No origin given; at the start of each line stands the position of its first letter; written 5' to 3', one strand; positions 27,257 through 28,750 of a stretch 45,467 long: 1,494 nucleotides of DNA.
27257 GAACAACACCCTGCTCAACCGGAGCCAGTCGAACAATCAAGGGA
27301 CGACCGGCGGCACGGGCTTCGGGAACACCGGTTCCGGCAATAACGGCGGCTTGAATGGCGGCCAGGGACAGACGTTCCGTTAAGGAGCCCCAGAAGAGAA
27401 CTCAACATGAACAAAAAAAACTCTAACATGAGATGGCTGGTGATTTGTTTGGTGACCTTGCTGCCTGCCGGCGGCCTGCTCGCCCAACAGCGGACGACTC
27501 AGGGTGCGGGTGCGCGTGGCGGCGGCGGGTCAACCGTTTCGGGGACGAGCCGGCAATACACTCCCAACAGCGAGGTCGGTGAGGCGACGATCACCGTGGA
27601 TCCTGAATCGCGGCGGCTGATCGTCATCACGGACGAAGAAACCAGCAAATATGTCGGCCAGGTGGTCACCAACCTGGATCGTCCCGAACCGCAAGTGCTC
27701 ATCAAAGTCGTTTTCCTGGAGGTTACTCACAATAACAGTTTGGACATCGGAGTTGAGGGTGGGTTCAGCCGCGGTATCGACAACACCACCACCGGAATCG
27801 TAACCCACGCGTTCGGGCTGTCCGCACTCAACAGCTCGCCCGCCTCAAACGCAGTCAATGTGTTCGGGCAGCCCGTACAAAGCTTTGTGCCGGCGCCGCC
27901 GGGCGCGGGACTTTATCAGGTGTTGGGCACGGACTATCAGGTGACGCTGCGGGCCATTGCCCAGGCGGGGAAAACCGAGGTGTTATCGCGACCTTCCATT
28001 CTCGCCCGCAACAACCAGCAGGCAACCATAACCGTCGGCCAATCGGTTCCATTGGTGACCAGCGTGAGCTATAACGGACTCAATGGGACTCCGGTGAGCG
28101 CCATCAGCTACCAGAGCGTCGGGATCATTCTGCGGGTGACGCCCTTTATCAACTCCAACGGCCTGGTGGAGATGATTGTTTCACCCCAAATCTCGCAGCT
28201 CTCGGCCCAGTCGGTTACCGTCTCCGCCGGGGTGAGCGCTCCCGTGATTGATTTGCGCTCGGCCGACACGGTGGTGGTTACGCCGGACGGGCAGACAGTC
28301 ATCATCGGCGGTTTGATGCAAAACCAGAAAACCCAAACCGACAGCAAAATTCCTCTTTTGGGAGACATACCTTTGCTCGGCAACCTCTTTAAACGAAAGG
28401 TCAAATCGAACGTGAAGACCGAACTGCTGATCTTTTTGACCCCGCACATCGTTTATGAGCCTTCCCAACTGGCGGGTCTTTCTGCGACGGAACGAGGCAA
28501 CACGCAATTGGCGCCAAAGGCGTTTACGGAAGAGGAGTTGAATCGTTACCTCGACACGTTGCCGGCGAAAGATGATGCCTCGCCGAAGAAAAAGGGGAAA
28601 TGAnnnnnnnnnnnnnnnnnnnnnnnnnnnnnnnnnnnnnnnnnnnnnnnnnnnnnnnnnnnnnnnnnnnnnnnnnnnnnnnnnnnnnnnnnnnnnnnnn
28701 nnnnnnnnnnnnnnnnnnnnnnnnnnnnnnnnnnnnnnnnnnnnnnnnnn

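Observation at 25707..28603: Secretin split into two separately exported polypeptides, with the break inside the loop of the last N-domain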

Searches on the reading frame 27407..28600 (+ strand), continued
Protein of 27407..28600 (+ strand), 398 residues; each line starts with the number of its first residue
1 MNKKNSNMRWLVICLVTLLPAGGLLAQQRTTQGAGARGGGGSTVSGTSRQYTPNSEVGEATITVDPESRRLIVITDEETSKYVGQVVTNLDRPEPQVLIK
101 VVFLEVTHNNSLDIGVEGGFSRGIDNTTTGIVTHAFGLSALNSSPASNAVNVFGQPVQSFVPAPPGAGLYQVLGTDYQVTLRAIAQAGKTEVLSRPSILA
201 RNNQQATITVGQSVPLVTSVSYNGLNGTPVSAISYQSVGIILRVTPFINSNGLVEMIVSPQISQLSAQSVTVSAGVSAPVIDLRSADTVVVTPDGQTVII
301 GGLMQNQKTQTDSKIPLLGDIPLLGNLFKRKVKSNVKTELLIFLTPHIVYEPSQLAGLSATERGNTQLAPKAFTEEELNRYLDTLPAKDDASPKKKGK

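Call 77: find_homologous_proteins(query=P0291)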
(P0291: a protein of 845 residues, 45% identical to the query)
Query P0291 (845 aa): 614 proteins with E <= 0.001 among 8000 candidates; the best 120 are listed.
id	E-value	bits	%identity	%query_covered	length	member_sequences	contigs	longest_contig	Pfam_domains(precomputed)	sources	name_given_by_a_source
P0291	0.0e+0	1842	100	100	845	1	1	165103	PF21305.3,PF03958.23,PF00263.27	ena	-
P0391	0.0e+0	1013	70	39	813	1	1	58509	PF21305.3,PF03958.23,PF00263.27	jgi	jgi:general secretion pathway protein D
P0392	4.2e-293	993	63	92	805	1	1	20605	PF21305.3,PF03958.23,PF00263.27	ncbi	-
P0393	1.2e-291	988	72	41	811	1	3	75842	PF21305.3,PF03958.23,PF00263.27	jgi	jgi:general secretion pathway protein D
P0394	2.7e-291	987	74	41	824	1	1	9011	PF21305.3,PF03958.23,PF00263.27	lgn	-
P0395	9.1e-290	982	71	40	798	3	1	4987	PF21305.3,PF03958.23,PF00263.27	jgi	jgi:general secretion pathway protein D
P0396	1.8e-289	981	68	40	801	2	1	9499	PF21305.3,PF03958.23,PF00263.27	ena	-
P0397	1.5e-288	978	70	42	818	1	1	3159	PF21305.3,PF03958.23,PF00263.27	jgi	-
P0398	4.7e-288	976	65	41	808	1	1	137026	PF21305.3,PF03958.23,PF00263.27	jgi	jgi:general secretion pathway protein D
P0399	7.3e-288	976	72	40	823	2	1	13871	PF21305.3,PF03958.23,PF00263.27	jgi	jgi:general secretion pathway protein D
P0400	1.6e-287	975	69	41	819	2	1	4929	PF21305.3,PF03958.23,PF00263.27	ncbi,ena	-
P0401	4.4e-285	966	70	42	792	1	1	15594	PF21305.3,PF03958.23,PF00263.27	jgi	-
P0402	1.1e-284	965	62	93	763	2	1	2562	PF21305.3,PF03958.23,PF00263.27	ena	-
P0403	3.9e-283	960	69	42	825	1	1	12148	PF21305.3,PF03958.23,PF00263.27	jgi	jgi:general secretion pathway protein D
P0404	6.5e-282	956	60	94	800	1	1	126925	PF21305.3,PF03958.23,PF00263.27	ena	-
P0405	6.0e-281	953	58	43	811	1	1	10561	PF21305.3,PF03958.23,PF00263.27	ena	-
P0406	8.2e-281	952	72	40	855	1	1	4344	PF21305.3,PF03958.23,PF00263.27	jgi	jgi:general secretion pathway protein D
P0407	2.6e-280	951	52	72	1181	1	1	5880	PF21305.3,PF03958.23,PF00263.27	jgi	jgi:general secretion pathway protein D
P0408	1.2e-279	949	64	40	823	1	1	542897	PF21305.3,PF03958.23,PF00263.27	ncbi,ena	-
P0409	2.3e-278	944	68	40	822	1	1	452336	PF21305.3,PF03958.23,PF00263.27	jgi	jgi:general secretion pathway protein D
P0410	5.1e-278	943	52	72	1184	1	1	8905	PF21305.3,PF03958.23,PF00263.27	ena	-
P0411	5.5e-278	943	61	88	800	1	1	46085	PF21305.3,PF03958.23,PF00263.27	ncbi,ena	-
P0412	1.9e-276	938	60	92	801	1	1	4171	PF21305.3,PF03958.23,PF00263.27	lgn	-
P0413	2.3e-276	938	68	39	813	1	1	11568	PF21305.3,PF03958.23,PF00263.27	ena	-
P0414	7.0e-276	936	60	92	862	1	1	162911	PF21305.3,PF03958.23,PF00263.27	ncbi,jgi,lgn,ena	jgi:general secretion pathway protein D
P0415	1.4e-275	935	68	40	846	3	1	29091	PF21305.3,PF03958.23,PF00263.27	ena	-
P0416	2.2e-275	934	66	40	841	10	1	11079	PF21305.3,PF03958.23,PF00263.27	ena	-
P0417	7.7e-275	933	54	73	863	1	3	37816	PF21305.3,PF03958.23,PF00263.27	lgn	-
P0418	1.1e-274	932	61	89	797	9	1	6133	PF21305.3,PF03958.23,PF00263.27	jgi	-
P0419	1.9e-274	931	67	40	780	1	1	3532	PF21305.3,PF03958.23,PF00263.27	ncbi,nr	ncbi:MAG TPA: type II secretion system secretin GspD, partial [Tepidisphaeraceae bacterium]|nr:type 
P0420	3.4e-274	931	50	73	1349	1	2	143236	PF21305.3,PF03958.23,PF00263.27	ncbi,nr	ncbi:MAG: gspD 1 [Phycisphaerales bacterium]|nr:gspD 1 [Phycisphaerales bacterium] MDB5357315.1 gspD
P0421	1.2e-273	929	51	71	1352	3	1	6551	PF21305.3,PF03958.23,PF00263.27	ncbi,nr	ncbi:MAG: gspD 1 [Phycisphaerales bacterium]|nr:gspD 1 [Phycisphaerales bacterium]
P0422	1.5e-273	928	50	72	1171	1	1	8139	PF21305.3,PF03958.23,PF00263.27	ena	-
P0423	5.5e-273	927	62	91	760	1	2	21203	PF21305.3,PF03958.23,PF00263.27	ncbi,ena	ncbi:MAG TPA: type II secretion system secretin GspD [Tepidisphaeraceae bacterium]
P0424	8.8e-272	923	67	40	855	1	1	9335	PF21305.3,PF03958.23,PF00263.27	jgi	jgi:general secretion pathway protein D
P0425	1.4e-271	922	58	92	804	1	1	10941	PF21305.3,PF03958.23,PF00263.27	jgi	jgi:general secretion pathway protein D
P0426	2.5e-271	921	57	92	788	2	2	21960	PF21305.3,PF03958.23,PF00263.27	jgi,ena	-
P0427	3.7e-271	920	58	93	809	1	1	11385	PF21305.3,PF03958.23,PF00263.27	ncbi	-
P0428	4.4e-271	920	62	40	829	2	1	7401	PF21305.3,PF03958.23,PF00263.27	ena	-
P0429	5.0e-271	920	58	61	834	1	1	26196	PF21305.3,PF03958.23,PF00263.27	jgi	jgi:general secretion pathway protein D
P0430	6.7e-271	920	65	43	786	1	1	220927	PF21305.3,PF03958.23,PF00263.27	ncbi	-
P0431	1.8e-270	918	52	71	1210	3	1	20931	PF21305.3,PF03958.23,PF00263.27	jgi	jgi:general secretion pathway protein D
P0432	3.2e-270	917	64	40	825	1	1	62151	PF21305.3,PF03958.23,PF00263.27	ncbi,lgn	-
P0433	1.7e-269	915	59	94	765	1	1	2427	PF21305.3,PF03958.23,PF00263.27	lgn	-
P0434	1.9e-269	915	48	72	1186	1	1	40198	PF02983.20,PF21305.3,PF03958.23,PF00263.27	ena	-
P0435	6.2e-269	913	69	41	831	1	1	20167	PF03958.23,PF00263.27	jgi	jgi:general secretion pathway protein D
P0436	1.0e-268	912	69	39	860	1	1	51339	PF21305.3,PF03958.23,PF00263.27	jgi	jgi:general secretion pathway protein D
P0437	2.1e-268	911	53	71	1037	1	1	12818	PF21305.3,PF03958.23,PF00263.27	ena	-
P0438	2.2e-268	911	61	40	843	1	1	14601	PF21305.3,PF03958.23,PF00263.27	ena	-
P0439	2.5e-268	911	64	40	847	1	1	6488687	PF21305.3,PF03958.23,PF00263.27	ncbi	-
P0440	7.2e-268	910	68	40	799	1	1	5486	PF21305.3,PF03958.23,PF00263.27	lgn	-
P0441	9.1e-268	909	49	73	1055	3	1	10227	PF21305.3,PF03958.23,PF00263.27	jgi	-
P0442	4.0e-266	904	68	40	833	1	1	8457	PF03958.23,PF00263.27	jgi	jgi:general secretion pathway protein D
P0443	1.3e-265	902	62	39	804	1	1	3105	PF21305.3,PF03958.23,PF00263.27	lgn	-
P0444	1.4e-265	902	64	40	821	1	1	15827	PF21305.3,PF03958.23,PF00263.27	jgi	jgi:general secretion pathway protein D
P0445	1.5e-265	902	67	40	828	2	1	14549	PF21305.3,PF03958.23,PF00263.27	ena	-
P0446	2.8e-265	901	68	40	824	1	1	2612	PF21305.3,PF03958.23,PF00263.27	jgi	jgi:general secretion pathway protein D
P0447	4.0e-265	901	63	45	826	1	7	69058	PF21305.3,PF03958.23,PF00263.27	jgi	jgi:general secretion pathway protein D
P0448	3.4e-264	897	52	72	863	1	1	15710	PF21305.3,PF03958.23,PF00263.27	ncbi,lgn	-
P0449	7.9e-264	896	52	73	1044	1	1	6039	PF21305.3,PF03958.23,PF00263.27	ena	-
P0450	1.4e-263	895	57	92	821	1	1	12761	PF21305.3,PF03958.23,PF00263.27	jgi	jgi:general secretion pathway protein D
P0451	5.5e-263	893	64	40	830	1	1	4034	PF21305.3,PF03958.23,PF00263.27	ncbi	-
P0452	6.3e-262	890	56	92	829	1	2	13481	PF21305.3,PF03958.23,PF00263.27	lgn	-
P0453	1.9e-261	888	65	40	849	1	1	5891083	PF21305.3,PF03958.23,PF00263.27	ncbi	-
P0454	3.9e-261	887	49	71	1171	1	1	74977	PF21305.3,PF03958.23,PF00263.27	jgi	jgi:general secretion pathway protein D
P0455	9.7e-261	886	57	94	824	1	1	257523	PF21305.3,PF03958.23,PF00263.27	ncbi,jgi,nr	ncbi:MAG TPA: type II secretion system secretin GspD [Tepidisphaeraceae bacterium]|jgi:general secre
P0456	2.1e-260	885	51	41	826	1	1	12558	PF21305.3,PF03958.23,PF00263.27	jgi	jgi:general secretion pathway protein D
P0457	3.6e-260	884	60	27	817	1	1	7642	PF21305.3,PF03958.23,PF00263.27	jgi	jgi:general secretion pathway protein D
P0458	3.9e-260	884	61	39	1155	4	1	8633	PF21305.3,PF03958.23,PF00263.27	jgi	jgi:general secretion pathway protein D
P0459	1.2e-259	882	63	40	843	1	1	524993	PF21305.3,PF03958.23,PF00263.27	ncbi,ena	-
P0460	1.8e-259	882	55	41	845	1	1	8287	PF21305.3,PF03958.23,PF00263.27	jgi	jgi:general secretion pathway protein D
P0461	9.7e-259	879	50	72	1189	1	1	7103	PF02983.20,PF21305.3,PF14611.14,PF03958.23,PF00263.27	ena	-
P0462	1.3e-258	879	65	40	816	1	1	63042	PF21305.3,PF03958.23,PF00263.27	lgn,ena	-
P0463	1.9e-258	878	48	72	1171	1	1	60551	PF21305.3,PF03958.23,PF00263.27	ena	-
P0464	2.6e-258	878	61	27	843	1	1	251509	PF21305.3,PF03958.23,PF00263.27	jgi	jgi:general secretion pathway protein D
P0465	8.7e-258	876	56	40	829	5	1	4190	PF21305.3,PF03958.23,PF00263.27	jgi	jgi:general secretion pathway protein D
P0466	8.9e-258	876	64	40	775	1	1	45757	PF21305.3,PF03958.23,PF00263.27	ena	-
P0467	1.2e-257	876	59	87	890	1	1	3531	PF21305.3,PF03958.23,PF00263.27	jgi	jgi:general secretion pathway protein D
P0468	1.4e-257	876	57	27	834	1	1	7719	PF21305.3,PF03958.23,PF00263.27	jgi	jgi:general secretion pathway protein D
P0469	1.7e-257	875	57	92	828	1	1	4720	PF21305.3,PF03958.23,PF00263.27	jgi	jgi:general secretion pathway protein D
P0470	2.9e-257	875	58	40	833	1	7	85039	PF21305.3,PF03958.23,PF00263.27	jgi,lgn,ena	jgi:general secretion pathway protein D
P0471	3.7e-257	874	64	40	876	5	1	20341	PF21305.3,PF03958.23,PF00263.27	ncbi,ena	-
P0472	1.8e-256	872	66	40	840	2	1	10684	PF21305.3,PF03958.23,PF00263.27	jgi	jgi:general secretion pathway protein D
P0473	2.5e-256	871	65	40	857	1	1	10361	PF21305.3,PF03958.23,PF00263.27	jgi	jgi:general secretion pathway protein D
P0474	7.2e-256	870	62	41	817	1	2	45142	PF21305.3,PF03958.23,PF00263.27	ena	-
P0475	8.1e-256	870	59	91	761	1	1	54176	PF21305.3,PF03958.23,PF00263.27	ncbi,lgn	-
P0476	1.6e-255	869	50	72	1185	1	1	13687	PF02983.20,PF21305.3,PF14611.14,PF03958.23,PF00263.27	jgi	jgi:general secretion pathway protein D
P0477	2.7e-255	868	63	24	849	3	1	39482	PF21305.3,PF03958.23,PF00263.27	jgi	jgi:general secretion pathway protein D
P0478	3.0e-255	868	60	40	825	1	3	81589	PF21305.3,PF03958.23,PF00263.27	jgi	jgi:general secretion pathway protein D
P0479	9.6e-255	866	61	40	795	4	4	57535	PF21305.3,PF03958.23,PF00263.27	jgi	jgi:general secretion pathway protein D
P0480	1.1e-254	866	62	24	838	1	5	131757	PF21305.3,PF03958.23,PF00263.27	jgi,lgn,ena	jgi:general secretion pathway protein D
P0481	2.5e-254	865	59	27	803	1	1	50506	PF21305.3,PF03958.23,PF00263.27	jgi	jgi:type II secretion system protein D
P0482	5.9e-254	864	50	71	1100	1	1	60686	PF21305.3,PF03958.23,PF00263.27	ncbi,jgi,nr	ncbi:MAG TPA: secretin N-terminal domain-containing protein [Tepidisphaeraceae bacterium]|jgi:genera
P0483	6.4e-254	863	61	41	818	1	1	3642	PF21305.3,PF03958.23,PF00263.27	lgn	-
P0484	7.5e-254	863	62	44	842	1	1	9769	PF21305.3,PF03958.23,PF00263.27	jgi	jgi:general secretion pathway protein D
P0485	1.2e-253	863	56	61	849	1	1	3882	PF21305.3,PF03958.23,PF00263.27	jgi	-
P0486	3.4e-253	861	67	40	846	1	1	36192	PF21305.3,PF03958.23,PF00263.27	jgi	jgi:general secretion pathway protein D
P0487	7.4e-253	860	56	41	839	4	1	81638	PF21305.3,PF03958.23,PF00263.27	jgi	jgi:general secretion pathway protein D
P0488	9.8e-253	860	58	38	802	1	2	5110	PF21305.3,PF03958.23,PF00263.27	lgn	-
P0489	1.4e-252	859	55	92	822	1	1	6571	PF21305.3,PF03958.23,PF00263.27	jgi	jgi:general secretion pathway protein D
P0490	7.3e-252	857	58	91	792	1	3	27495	PF21305.3,PF03958.23,PF00263.27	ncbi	-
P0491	3.4e-251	854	58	37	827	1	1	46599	PF21305.3,PF03958.23,PF00263.27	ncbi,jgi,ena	jgi:general secretion pathway protein D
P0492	1.1e-250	853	56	90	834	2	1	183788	PF21305.3,PF03958.23,PF00263.27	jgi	jgi:general secretion pathway protein D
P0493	1.3e-250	853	50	72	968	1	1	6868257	PF21305.3,PF03958.23,PF00263.27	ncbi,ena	-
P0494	1.3e-250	852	57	40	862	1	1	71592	PF21305.3,PF03958.23,PF00263.27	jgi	jgi:general secretion pathway protein D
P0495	1.6e-250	852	58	40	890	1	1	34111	PF21305.3,PF03958.23,PF00263.27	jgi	jgi:general secretion pathway protein D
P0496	1.7e-250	852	56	31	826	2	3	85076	PF21305.3,PF03958.23,PF00263.27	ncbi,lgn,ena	-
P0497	4.9e-250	851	63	40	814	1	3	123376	PF21305.3,PF03958.23,PF00263.27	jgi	jgi:general secretion pathway protein D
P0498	9.6e-250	850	45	72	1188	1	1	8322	PF21305.3,PF03958.23,PF00263.27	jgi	jgi:general secretion pathway protein D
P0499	1.2e-249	849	53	93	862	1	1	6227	PF21305.3,PF03958.23,PF00263.27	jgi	jgi:general secretion pathway protein D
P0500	1.3e-249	849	59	39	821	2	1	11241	PF21305.3,PF03958.23,PF00263.27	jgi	jgi:general secretion pathway protein D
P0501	1.5e-249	849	55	92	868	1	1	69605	PF21305.3,PF03958.23,PF00263.27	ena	-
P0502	1.6e-249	849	57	88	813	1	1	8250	PF21305.3,PF03958.23,PF00263.27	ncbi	-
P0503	1.8e-249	849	49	72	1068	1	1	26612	PF21305.3,PF03958.23,PF00263.27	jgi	-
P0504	9.3e-249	846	66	39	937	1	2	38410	PF21305.3,PF03958.23,PF00263.27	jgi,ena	-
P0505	1.1e-248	846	69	26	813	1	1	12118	PF21305.3,PF03958.23,PF00263.27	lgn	-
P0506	1.6e-248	846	55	40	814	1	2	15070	PF21305.3,PF03958.23,PF00263.27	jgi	jgi:general secretion pathway protein D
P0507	2.9e-248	845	56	90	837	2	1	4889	PF21305.3,PF03958.23,PF00263.27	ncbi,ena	-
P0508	5.7e-248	844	57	91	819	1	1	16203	PF21305.3,PF03958.23,PF00263.27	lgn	-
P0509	7.0e-248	843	64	40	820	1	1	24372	PF03958.23,PF00263.27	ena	-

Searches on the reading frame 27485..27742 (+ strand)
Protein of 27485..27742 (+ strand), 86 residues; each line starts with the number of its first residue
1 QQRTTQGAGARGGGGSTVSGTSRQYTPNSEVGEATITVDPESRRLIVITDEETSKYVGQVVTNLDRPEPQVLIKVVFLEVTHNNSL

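Call 24: search_protein_families(library=pfam, proteins=[window:27485-27742:+], max_evalue=10)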
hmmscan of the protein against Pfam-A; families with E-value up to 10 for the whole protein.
seq(86 aa): 2 families
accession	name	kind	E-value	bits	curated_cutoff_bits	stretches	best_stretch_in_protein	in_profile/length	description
PF03958.22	Secretin_N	-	0.00086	19.9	28.2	1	27-70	26-69/69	Bacterial type II/III secretion system short domain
PF14611.13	KH_SLS1_1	-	0.11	13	24.1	1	20-57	26-58/69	SLS1 protein first KH domain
